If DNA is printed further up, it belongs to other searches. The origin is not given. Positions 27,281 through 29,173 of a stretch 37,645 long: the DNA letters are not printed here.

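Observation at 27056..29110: Convergent neighbour is a secreted M1 pseudo-peptidase (NTIAH...D instead of HEXXH...E) fused to TPR repeats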

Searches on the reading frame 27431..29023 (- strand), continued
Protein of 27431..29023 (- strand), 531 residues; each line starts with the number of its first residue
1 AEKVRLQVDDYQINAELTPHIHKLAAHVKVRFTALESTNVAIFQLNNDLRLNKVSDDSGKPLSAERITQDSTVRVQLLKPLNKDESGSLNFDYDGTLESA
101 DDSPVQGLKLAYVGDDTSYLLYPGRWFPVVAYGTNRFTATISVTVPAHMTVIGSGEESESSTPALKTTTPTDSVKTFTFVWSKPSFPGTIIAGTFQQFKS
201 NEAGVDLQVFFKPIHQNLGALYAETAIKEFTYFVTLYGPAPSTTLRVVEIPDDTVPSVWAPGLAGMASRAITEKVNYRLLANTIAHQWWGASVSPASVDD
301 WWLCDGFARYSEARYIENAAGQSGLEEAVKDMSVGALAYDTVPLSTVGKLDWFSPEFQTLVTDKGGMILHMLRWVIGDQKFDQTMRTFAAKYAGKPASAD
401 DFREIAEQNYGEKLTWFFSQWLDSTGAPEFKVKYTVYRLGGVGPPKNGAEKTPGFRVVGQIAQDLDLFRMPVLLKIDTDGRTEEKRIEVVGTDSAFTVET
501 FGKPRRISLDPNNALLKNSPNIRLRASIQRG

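Call 47: find_homologous_proteins(query=P0123, max_evalue=1e-10)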
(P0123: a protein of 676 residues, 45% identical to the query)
Query P0123 (676 aa): 3634 proteins with E <= 1e-10 among 8000 candidates; the best 120 are listed.
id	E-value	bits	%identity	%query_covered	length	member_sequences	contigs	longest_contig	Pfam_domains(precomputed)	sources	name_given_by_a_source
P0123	0.0e+0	1524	100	100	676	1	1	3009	PF14559.13,PF13414.13,PF00515.35,PF13432.13,PF13428.13,PF01433.27,PF07719.24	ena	-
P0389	0.0e+0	1506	100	99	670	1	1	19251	PF14559.13,PF13414.13,PF00515.35,PF13432.13,PF13428.13,PF01433.27,PF07719.24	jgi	jgi:tetratricopeptide (TPR) repeat protein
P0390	0.0e+0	1300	84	100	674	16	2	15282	PF14559.13,PF13414.13,PF00515.35,PF13428.13,PF01433.27,PF07719.24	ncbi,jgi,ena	ncbi:MAG: M1 family aminopeptidase [Terriglobia bacterium]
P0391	0.0e+0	1299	84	100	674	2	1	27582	PF14559.13,PF13414.13,PF00515.35,PF13432.13,PF13428.13,PF13181.13,PF01433.27,PF07719.24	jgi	-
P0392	0.0e+0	1298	84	100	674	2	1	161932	PF14559.13,PF13414.13,PF00515.35,PF13432.13,PF13428.13,PF13181.13,PF01433.27,PF07719.24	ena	-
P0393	0.0e+0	1287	83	100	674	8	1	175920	PF14559.13,PF13414.13,PF00515.35,PF13432.13,PF13428.13,PF01433.27,PF07719.24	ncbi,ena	-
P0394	0.0e+0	1286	83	100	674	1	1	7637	PF14559.13,PF13414.13,PF00515.35,PF13432.13,PF13428.13,PF13181.13,PF01433.27,PF07719.24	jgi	jgi:TolA-binding protein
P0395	0.0e+0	1286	83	100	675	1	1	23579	PF14559.13,PF13414.13,PF00515.35,PF13432.13,PF13428.13,PF13181.13,PF01433.27,PF07719.24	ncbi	ncbi:MAG: M1 family aminopeptidase [Terriglobia bacterium]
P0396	0.0e+0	1282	84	98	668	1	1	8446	PF14559.13,PF13414.13,PF00515.35,PF13432.13,PF13428.13,PF13181.13,PF01433.27,PF07719.24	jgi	jgi:tetratricopeptide (TPR) repeat protein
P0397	0.0e+0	1280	83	99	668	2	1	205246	PF14559.13,PF13414.13,PF00515.35,PF13432.13,PF13428.13,PF01433.27,PF07719.24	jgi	jgi:hypothetical protein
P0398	0.0e+0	1278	85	96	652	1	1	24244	PF14559.13,PF13414.13,PF00515.35,PF13432.13,PF13428.13,PF13181.13,PF01433.27,PF07719.24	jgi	-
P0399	0.0e+0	1277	83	100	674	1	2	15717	PF14559.13,PF13414.13,PF00515.35,PF13432.13,PF13428.13,PF13181.13,PF01433.27,PF07719.24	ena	-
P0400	0.0e+0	1276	82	100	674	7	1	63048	PF14559.13,PF13414.13,PF00515.35,PF13428.13,PF13181.13,PF01433.27,PF07719.24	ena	-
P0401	0.0e+0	1276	85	96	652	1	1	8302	PF14559.13,PF13414.13,PF00515.35,PF13428.13,PF13181.13,PF01433.27,PF07719.24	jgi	jgi:tetratricopeptide (TPR) repeat protein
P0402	0.0e+0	1273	85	96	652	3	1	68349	PF14559.13,PF13414.13,PF00515.35,PF13432.13,PF13428.13,PF13181.13,PF01433.27,PF07719.24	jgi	jgi:aminopeptidase N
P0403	0.0e+0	1272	82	100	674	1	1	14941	PF14559.13,PF13414.13,PF00515.35,PF13432.13,PF13428.13,PF13181.13,PF01433.27,PF07719.24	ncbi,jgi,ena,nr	ncbi:MAG TPA: M1 family aminopeptidase [Terriglobia bacterium]|nr:M1 family aminopeptidase [Terriglo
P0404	0.0e+0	1271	82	100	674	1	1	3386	PF14559.13,PF13414.13,PF00515.35,PF13432.13,PF13428.13,PF13181.13,PF01433.27,PF07719.24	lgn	-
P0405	0.0e+0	1271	83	100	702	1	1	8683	PF14559.13,PF13414.13,PF00515.35,PF13432.13,PF13428.13,PF01433.27,PF07719.24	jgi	jgi:tetratricopeptide (TPR) repeat protein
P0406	0.0e+0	1271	84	96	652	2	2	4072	PF14559.13,PF13414.13,PF00515.35,PF01433.27,PF07719.24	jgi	jgi:hypothetical protein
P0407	0.0e+0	1270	82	100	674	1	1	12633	PF14559.13,PF13414.13,PF00515.35,PF13432.13,PF13428.13,PF13181.13,PF01433.27,PF07719.24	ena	-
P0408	0.0e+0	1270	82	100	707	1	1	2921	PF14559.13,PF13414.13,PF00515.35,PF13181.13,PF01433.27,PF07719.24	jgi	-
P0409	0.0e+0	1269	82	100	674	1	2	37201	PF14559.13,PF13414.13,PF00515.35,PF13424.13,PF13432.13,PF13428.13,PF13181.13,PF01433.27,PF07719.24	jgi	-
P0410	0.0e+0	1269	82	100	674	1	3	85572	PF14559.13,PF13414.13,PF00515.35,PF13432.13,PF13428.13,PF13181.13,PF01433.27,PF07719.24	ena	-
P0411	0.0e+0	1268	83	98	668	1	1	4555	PF14559.13,PF13414.13,PF00515.35,PF13432.13,PF13428.13,PF13181.13,PF01433.27,PF07719.24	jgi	jgi:TolA-binding protein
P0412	0.0e+0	1267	82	99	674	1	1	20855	PF14559.13,PF13414.13,PF00515.35,PF13432.13,PF13428.13,PF13181.13,PF01433.27,PF07719.24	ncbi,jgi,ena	-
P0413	0.0e+0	1267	84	96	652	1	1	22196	PF14559.13,PF13414.13,PF00515.35,PF13432.13,PF13428.13,PF13181.13,PF01433.27,PF07719.24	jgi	jgi:tetratricopeptide (TPR) repeat protein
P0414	0.0e+0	1266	81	100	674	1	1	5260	PF14559.13,PF13414.13,PF00515.35,PF13432.13,PF13428.13,PF13181.13,PF01433.27,PF07719.24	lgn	-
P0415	0.0e+0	1266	81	99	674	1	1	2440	PF14559.13,PF13414.13,PF00515.35,PF13428.13,PF01433.27,PF07719.24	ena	-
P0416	0.0e+0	1266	81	100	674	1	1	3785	PF14559.13,PF13414.13,PF00515.35,PF13432.13,PF13428.13,PF13181.13,PF01433.27,PF07719.24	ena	-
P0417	0.0e+0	1266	82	100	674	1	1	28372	PF14559.13,PF13414.13,PF00515.35,PF13432.13,PF13428.13,PF13181.13,PF01433.27,PF07719.24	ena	-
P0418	0.0e+0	1264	81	100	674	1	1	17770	PF14559.13,PF13414.13,PF00515.35,PF13432.13,PF13428.13,PF01433.27,PF07719.24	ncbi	ncbi:MAG: M1 family aminopeptidase [Terriglobia bacterium]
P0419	0.0e+0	1262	82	100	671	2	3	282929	PF14559.13,PF13414.13,PF00515.35,PF13428.13,PF13181.13,PF01433.27,PF07719.24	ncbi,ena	ncbi:MAG: M1 family aminopeptidase [Terriglobia bacterium]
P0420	0.0e+0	1261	84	96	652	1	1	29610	PF14559.13,PF09976.16,PF13414.13,PF00515.35,PF13432.13,PF13428.13,PF13181.13,PF01433.27,PF07719.24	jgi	jgi:hypothetical protein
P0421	0.0e+0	1261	81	100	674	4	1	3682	PF14559.13,PF13414.13,PF00515.35,PF13432.13,PF13428.13,PF01433.27,PF07719.24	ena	-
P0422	0.0e+0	1261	82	100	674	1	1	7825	PF14559.13,PF13414.13,PF00515.35,PF13432.13,PF01433.27,PF07719.24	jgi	jgi:aminopeptidase N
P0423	0.0e+0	1258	81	100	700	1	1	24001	PF14559.13,PF13414.13,PF00515.35,PF13432.13,PF13428.13,PF13181.13,PF01433.27,PF07719.24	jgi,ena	-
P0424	0.0e+0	1256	83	96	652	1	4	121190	PF14559.13,PF13414.13,PF00515.35,PF13432.13,PF13428.13,PF13181.13,PF01433.27,PF07719.24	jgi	jgi:hypothetical protein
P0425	0.0e+0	1256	81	100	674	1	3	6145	PF14559.13,PF13414.13,PF00515.35,PF13432.13,PF13428.13,PF13181.13,PF01433.27,PF07719.24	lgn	-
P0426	0.0e+0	1256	81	100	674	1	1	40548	PF14559.13,PF13414.13,PF00515.35,PF13432.13,PF13428.13,PF13181.13,PF01433.27,PF07719.24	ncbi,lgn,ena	ncbi:MAG: M1 family aminopeptidase [Terriglobia bacterium]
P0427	0.0e+0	1255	81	100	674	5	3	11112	PF14559.13,PF13414.13,PF00515.35,PF13432.13,PF13428.13,PF13181.13,PF01433.27,PF07719.24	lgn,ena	-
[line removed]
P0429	0.0e+0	1252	83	96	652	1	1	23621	PF14559.13,PF13414.13,PF00515.35,PF13424.13,PF13432.13,PF13428.13,PF13181.13,PF01433.27,PF07719.24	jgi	jgi:hypothetical protein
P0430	0.0e+0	1250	81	99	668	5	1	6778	PF14559.13,PF13414.13,PF00515.35,PF13432.13,PF13181.13,PF01433.27,PF07719.24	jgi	jgi:TolA-binding protein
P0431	0.0e+0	1249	80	100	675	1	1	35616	PF14559.13,PF13414.13,PF00515.35,PF13432.13,PF13428.13,PF01433.27,PF07719.24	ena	-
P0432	0.0e+0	1249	81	99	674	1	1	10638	PF14559.13,PF13414.13,PF00515.35,PF13432.13,PF13428.13,PF13181.13,PF01433.27,PF07719.24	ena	-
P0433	0.0e+0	1248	84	95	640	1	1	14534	PF14559.13,PF13414.13,PF00515.35,PF13432.13,PF13428.13,PF13181.13,PF01433.27,PF07719.24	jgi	jgi:hypothetical protein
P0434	0.0e+0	1247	82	98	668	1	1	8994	PF14559.13,PF13414.13,PF00515.35,PF13432.13,PF13428.13,PF13181.13,PF01433.27,PF07719.24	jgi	-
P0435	0.0e+0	1246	83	93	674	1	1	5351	PF14559.13,PF13414.13,PF00515.35,PF13432.13,PF01433.27,PF07719.24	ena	-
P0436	0.0e+0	1246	84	95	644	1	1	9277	PF14559.13,PF13414.13,PF00515.35,PF13432.13,PF13428.13,PF13181.13,PF01433.27,PF07719.24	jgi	jgi:hypothetical protein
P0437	0.0e+0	1240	79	100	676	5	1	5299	PF14559.13,PF13414.13,PF00515.35,PF13428.13,PF01433.27,PF07719.24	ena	-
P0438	0.0e+0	1239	83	96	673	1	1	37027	PF14559.13,PF13414.13,PF00515.35,PF13432.13,PF13428.13,PF13181.13,PF01433.27,PF07719.24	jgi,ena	-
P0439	0.0e+0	1237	80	99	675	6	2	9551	PF14559.13,PF13414.13,PF00515.35,PF13424.13,PF13432.13,PF13428.13,PF13181.13,PF01433.27,PF07719.24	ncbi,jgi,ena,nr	ncbi:MAG TPA: M1 family aminopeptidase [Terriglobia bacterium]|nr:M1 family aminopeptidase [Terriglo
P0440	0.0e+0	1237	80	100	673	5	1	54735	PF14559.13,PF13414.13,PF00515.35,PF13432.13,PF13428.13,PF13181.13,PF01433.27,PF07719.24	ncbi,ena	-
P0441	0.0e+0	1236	79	100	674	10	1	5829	PF14559.13,PF13414.13,PF00515.35,PF13432.13,PF13428.13,PF13181.13,PF01433.27,PF07719.24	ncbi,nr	ncbi:MAG TPA: M1 family aminopeptidase [Terriglobia bacterium]|nr:M1 family aminopeptidase [Terriglo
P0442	0.0e+0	1236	79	100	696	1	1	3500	PF14559.13,PF13414.13,PF00515.35,PF13432.13,PF13428.13,PF13181.13,PF01433.27,PF07719.24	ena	-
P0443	0.0e+0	1236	79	100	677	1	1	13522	PF13414.13,PF00515.35,PF13432.13,PF13428.13,PF13181.13,PF01433.27,PF07719.24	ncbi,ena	-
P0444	0.0e+0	1235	84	94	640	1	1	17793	PF14559.13,PF13414.13,PF00515.35,PF13432.13,PF13428.13,PF13181.13,PF01433.27,PF07719.24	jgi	jgi:TolA-binding protein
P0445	0.0e+0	1235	79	100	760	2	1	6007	PF14559.13,PF09976.16,PF13414.13,PF00515.35,PF13432.13,PF13428.13,PF13181.13,PF01433.27,PF07719.24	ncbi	-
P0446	0.0e+0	1234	83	95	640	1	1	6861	PF14559.13,PF13414.13,PF00515.35,PF13432.13,PF01433.27,PF07719.24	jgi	jgi:tetratricopeptide (TPR) repeat protein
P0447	0.0e+0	1233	80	100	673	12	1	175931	PF14559.13,PF13414.13,PF00515.35,PF13432.13,PF13428.13,PF13181.13,PF01433.27,PF07719.24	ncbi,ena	-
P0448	0.0e+0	1231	79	98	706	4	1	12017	PF14559.13,PF09976.16,PF13414.13,PF00515.35,PF13181.13,PF01433.27,PF07719.24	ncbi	-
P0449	0.0e+0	1230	79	100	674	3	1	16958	PF13414.13,PF00515.35,PF13432.13,PF13428.13,PF13181.13,PF01433.27,PF07719.24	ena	-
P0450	0.0e+0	1230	81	96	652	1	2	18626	PF14559.13,PF13414.13,PF00515.35,PF13432.13,PF13428.13,PF13181.13,PF01433.27,PF07719.24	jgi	jgi:tetratricopeptide (TPR) repeat protein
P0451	0.0e+0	1229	79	99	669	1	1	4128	PF14559.13,PF13414.13,PF00515.35,PF13432.13,PF13428.13,PF13181.13,PF01433.27,PF07719.24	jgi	jgi:TolA-binding protein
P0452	0.0e+0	1228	78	100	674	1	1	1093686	PF14559.13,PF13414.13,PF00515.35,PF13424.13,PF13432.13,PF13428.13,PF13181.13,PF01433.27,PF07719.24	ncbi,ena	-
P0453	0.0e+0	1226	79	100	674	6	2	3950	PF13414.13,PF00515.35,PF13181.13,PF01433.27,PF07719.24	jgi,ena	jgi:hypothetical protein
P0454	0.0e+0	1223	78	100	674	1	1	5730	PF14559.13,PF13414.13,PF00515.35,PF13432.13,PF13428.13,PF01433.27,PF07719.24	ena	-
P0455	0.0e+0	1223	79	99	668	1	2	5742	PF14559.13,PF13414.13,PF00515.35,PF13432.13,PF13428.13,PF01433.27,PF07719.24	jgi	-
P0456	0.0e+0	1222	81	95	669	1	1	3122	PF14559.13,PF13414.13,PF00515.35,PF13181.13,PF01433.27,PF07719.24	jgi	jgi:hypothetical protein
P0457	0.0e+0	1222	88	89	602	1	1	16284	PF14559.13,PF13414.13,PF00515.35,PF13432.13,PF13428.13,PF01433.27,PF07719.24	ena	-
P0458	0.0e+0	1221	81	96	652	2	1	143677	PF14559.13,PF13414.13,PF00515.35,PF13432.13,PF13428.13,PF13181.13,PF01433.27,PF07719.24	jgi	jgi:aminopeptidase N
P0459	0.0e+0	1220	81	96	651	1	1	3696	PF13414.13,PF00515.35,PF13432.13,PF13181.13,PF01433.27,PF07719.24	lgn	-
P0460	0.0e+0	1218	80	96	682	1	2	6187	PF14559.13,PF13414.13,PF00515.35,PF13181.13,PF01433.27,PF07719.24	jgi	jgi:aminopeptidase N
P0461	0.0e+0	1217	78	99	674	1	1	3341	PF14559.13,PF13414.13,PF00515.35,PF13424.13,PF13432.13,PF13428.13,PF13181.13,PF01433.27,PF07719.24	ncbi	-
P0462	0.0e+0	1216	79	100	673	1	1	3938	PF14559.13,PF13414.13,PF00515.35,PF13424.13,PF13432.13,PF13428.13,PF13181.13,PF01433.27,PF07719.24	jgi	jgi:tetratricopeptide (TPR) repeat protein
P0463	0.0e+0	1215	79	100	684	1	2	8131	PF14559.13,PF13414.13,PF00515.35,PF13432.13,PF13428.13,PF13181.13,PF01433.27,PF07719.24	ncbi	-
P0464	0.0e+0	1214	79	99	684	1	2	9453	PF14559.13,PF13414.13,PF00515.35,PF13432.13,PF13428.13,PF13181.13,PF01433.27,PF07719.24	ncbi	-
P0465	0.0e+0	1211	80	96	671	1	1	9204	PF14559.13,PF13414.13,PF00515.35,PF13428.13,PF01433.27,PF07719.24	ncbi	-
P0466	0.0e+0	1211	77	100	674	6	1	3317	PF14559.13,PF13414.13,PF00515.35,PF13432.13,PF13428.13,PF13181.13,PF01433.27,PF07719.24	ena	-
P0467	0.0e+0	1210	79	100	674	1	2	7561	PF14559.13,PF13414.13,PF00515.35,PF13432.13,PF13428.13,PF13181.13,PF01433.27,PF07719.24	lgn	-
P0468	0.0e+0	1209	78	100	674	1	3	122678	PF13414.13,PF00515.35,PF13432.13,PF01433.27,PF07719.24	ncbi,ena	-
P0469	0.0e+0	1209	77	100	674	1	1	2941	PF14559.13,PF13414.13,PF00515.35,PF13432.13,PF13428.13,PF13181.13,PF01433.27,PF07719.24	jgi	-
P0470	0.0e+0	1208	77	100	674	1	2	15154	PF13414.13,PF00515.35,PF13432.13,PF01433.27,PF07719.24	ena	-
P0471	0.0e+0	1208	77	100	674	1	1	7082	PF13414.13,PF00515.35,PF13432.13,PF01433.27,PF07719.24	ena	-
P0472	0.0e+0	1207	79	99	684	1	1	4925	PF14559.13,PF13414.13,PF00515.35,PF13424.13,PF13432.13,PF13428.13,PF13181.13,PF01433.27,PF07719.24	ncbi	-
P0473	0.0e+0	1205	79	97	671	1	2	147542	PF14559.13,PF13414.13,PF00515.35,PF13432.13,PF13428.13,PF13181.13,PF01433.27,PF07719.24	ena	-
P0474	0.0e+0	1204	77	100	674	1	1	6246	PF13414.13,PF00515.35,PF13432.13,PF01433.27,PF07719.24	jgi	jgi:hypothetical protein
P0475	0.0e+0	1204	77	100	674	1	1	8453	PF13414.13,PF00515.35,PF13432.13,PF01433.27,PF07719.24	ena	-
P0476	0.0e+0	1203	81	94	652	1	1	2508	PF14559.13,PF00515.35,PF13432.13,PF13428.13,PF13181.13,PF01433.27,PF07719.24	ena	-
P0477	0.0e+0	1201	77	100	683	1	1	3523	PF14559.13,PF13414.13,PF00515.35,PF13424.13,PF13432.13,PF13428.13,PF13181.13,PF01433.27,PF07719.24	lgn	-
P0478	0.0e+0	1197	78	100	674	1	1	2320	PF14559.13,PF00515.35,PF13432.13,PF13428.13,PF13181.13,PF01433.27,PF07719.24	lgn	-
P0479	0.0e+0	1197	78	100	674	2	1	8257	PF14559.13,PF13414.13,PF00515.35,PF13432.13,PF13428.13,PF01433.27,PF07719.24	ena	-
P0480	0.0e+0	1197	79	96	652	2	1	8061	PF14559.13,PF13414.13,PF00515.35,PF13432.13,PF13181.13,PF01433.27,PF07719.24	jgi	jgi:aminopeptidase N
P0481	0.0e+0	1195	79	96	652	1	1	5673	PF13414.13,PF00515.35,PF13432.13,PF13181.13,PF01433.27,PF07719.24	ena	-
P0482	0.0e+0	1194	76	100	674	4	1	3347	PF13414.13,PF00515.35,PF13432.13,PF01433.27,PF07719.24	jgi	jgi:tetratricopeptide (TPR) repeat protein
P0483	0.0e+0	1191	82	94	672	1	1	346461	PF13414.13,PF00515.35,PF13432.13,PF13428.13,PF01433.27,PF07719.24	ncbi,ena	-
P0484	0.0e+0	1186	79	94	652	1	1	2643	PF13414.13,PF00515.35,PF13432.13,PF13181.13,PF01433.27,PF07719.24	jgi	jgi:hypothetical protein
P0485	0.0e+0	1183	81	93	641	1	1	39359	PF14559.13,PF13414.13,PF00515.35,PF13432.13,PF13428.13,PF13181.13,PF01433.27,PF07719.24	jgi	jgi:aminopeptidase N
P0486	0.0e+0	1180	77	99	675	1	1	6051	PF14559.13,PF09976.16,PF13414.13,PF00515.35,PF13424.13,PF13432.13,PF13428.13,PF13181.13,PF01433.27,PF07719.24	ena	-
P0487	0.0e+0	1179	81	93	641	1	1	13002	PF14559.13,PF13414.13,PF00515.35,PF13432.13,PF13428.13,PF13181.13,PF01433.27,PF07719.24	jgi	jgi:aminopeptidase N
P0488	0.0e+0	1177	80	95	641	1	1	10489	PF14559.13,PF13414.13,PF00515.35,PF13432.13,PF13181.13,PF01433.27,PF07719.24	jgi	jgi:tetratricopeptide (TPR) repeat protein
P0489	0.0e+0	1176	79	94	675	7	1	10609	PF14559.13,PF09976.16,PF13414.13,PF00515.35,PF13424.13,PF13432.13,PF13428.13,PF13181.13,PF01433.27,PF07719.24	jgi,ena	-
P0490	0.0e+0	1174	75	100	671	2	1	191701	PF14559.13,PF13414.13,PF00515.35,PF13432.13,PF13428.13,PF13181.13,PF01433.27,PF07719.24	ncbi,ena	-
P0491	0.0e+0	1174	79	93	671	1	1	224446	PF14559.13,PF13414.13,PF00515.35,PF13428.13,PF01433.27,PF07719.24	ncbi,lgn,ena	-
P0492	0.0e+0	1173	77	99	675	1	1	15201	PF14559.13,PF09976.16,PF13414.13,PF00515.35,PF13424.13,PF13432.13,PF13428.13,PF13181.13,PF01433.27,PF07719.24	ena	-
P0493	0.0e+0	1173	79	94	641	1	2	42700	PF14559.13,PF09976.16,PF13414.13,PF00515.35,PF13424.13,PF13432.13,PF13428.13,PF13181.13,PF01433.27,PF07719.24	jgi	jgi:aminopeptidase N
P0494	0.0e+0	1172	76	99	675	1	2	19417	PF14559.13,PF09976.16,PF13414.13,PF00515.35,PF13424.13,PF13432.13,PF13428.13,PF13181.13,PF01433.27,PF07719.24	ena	-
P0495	0.0e+0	1170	79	94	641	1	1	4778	PF14559.13,PF09976.16,PF13414.13,PF00515.35,PF13424.13,PF13432.13,PF13428.13,PF13181.13,PF01433.27,PF07719.24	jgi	jgi:aminopeptidase N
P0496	0.0e+0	1169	79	93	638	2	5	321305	PF14559.13,PF13414.13,PF00515.35,PF13432.13,PF13428.13,PF13181.13,PF01433.27,PF07719.24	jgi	jgi:aminopeptidase N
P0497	0.0e+0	1168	79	94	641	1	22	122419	PF14559.13,PF09976.16,PF13414.13,PF00515.35,PF13424.13,PF13432.13,PF13428.13,PF13181.13,PF01433.27,PF07719.24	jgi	jgi:aminopeptidase N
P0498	0.0e+0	1167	80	93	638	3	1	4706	PF14559.13,PF09976.16,PF13414.13,PF00515.35,PF13424.13,PF13432.13,PF13428.13,PF13181.13,PF01433.27,PF07719.24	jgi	jgi:aminopeptidase N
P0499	0.0e+0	1167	78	94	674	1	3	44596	PF13414.13,PF00515.35,PF13432.13,PF13181.13,PF01433.27,PF07719.24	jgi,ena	jgi:aminopeptidase N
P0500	0.0e+0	1166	78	94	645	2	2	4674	PF14559.13,PF09976.16,PF13414.13,PF00515.35,PF13424.13,PF13432.13,PF13428.13,PF13181.13,PF01433.27,PF07719.24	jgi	jgi:aminopeptidase N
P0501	0.0e+0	1165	78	94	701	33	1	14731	PF13414.13,PF00515.35,PF13432.13,PF13428.13,PF01433.27,PF07719.24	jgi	-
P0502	0.0e+0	1165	76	99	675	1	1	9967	PF14559.13,PF13414.13,PF00515.35,PF13432.13,PF13428.13,PF01433.27,PF07719.24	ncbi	-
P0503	0.0e+0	1161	78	95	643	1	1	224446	PF14559.13,PF13414.13,PF00515.35,PF13428.13,PF01433.27,PF07719.24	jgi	jgi:aminopeptidase N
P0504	0.0e+0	1157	77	96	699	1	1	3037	PF13414.13,PF00515.35,PF13432.13,PF01433.27,PF07719.24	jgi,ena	-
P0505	0.0e+0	1155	76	96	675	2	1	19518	PF14559.13,PF13414.13,PF00515.35,PF13432.13,PF13428.13,PF01433.27,PF07719.24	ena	-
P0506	0.0e+0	1153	76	99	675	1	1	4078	PF13414.13,PF00515.35,PF13432.13,PF13428.13,PF01433.27,PF07719.24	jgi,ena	-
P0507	0.0e+0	1149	76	96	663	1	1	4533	PF14559.13,PF13414.13,PF00515.35,PF13424.13,PF13428.13,PF13181.13,PF01433.27,PF07719.24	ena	-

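Call 48: find_encoding_contigs(protein=P0452, flank=8000, max_places=1)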
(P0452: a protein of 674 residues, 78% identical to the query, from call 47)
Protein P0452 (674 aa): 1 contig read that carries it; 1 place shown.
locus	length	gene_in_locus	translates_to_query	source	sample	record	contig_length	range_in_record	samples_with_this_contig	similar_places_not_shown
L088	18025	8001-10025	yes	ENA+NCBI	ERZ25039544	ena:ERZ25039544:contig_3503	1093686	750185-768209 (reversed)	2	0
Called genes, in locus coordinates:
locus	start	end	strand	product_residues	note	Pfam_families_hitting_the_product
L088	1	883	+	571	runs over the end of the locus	PF05496:RuvB_N (faint), PF13177:DNA_pol3_delta2, PF00004:AAA, PF13401:AAA_22 (weak), PF22608:DNAX_ATPase_lid, PF12169:DNA_pol3_gamma3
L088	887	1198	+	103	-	PF02575:YbaB_DNA_bd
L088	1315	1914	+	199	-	PF21176:RecR_HhH, PF02132:RecR_ZnF, PF13662:Toprim_4, PF01751:Toprim, PF21175:RecR_C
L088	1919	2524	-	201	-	-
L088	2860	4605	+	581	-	PF00664:ABC_membrane, PF00005:ABC_tran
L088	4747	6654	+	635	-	PF00664:ABC_membrane, PF00005:ABC_tran, PF13401:AAA_22 (faint)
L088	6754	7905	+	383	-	PF02684:LpxB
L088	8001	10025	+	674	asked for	PF01433:Peptidase_M1, PF00515:TPR_1 (faint), PF07719:TPR_2 (faint), PF13181:TPR_8 (faint), PF13414:TPR_11 (weak), PF13424:TPR_12 (faint), PF13432:TPR_16, PF14559:TPR_19 (weak), +1 more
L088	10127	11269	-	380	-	PF02636:Methyltransf_28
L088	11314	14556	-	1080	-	PF00069:Pkinase, PF01636:APH (faint), PF07714:PK_Tyr_Ser-Thr, PF13428:TPR_14 (faint), PF13432:TPR_16 (faint), PF00515:TPR_1 (faint), PF07719:TPR_2 (faint), PF14559:TPR_19 (faint), +1 more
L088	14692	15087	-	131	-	PF07883:Cupin_2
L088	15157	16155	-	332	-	PF00248:Aldo_ket_red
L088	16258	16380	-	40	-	-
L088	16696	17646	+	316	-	PF16234:DUF4892, PF00691:OmpA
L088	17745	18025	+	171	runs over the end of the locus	-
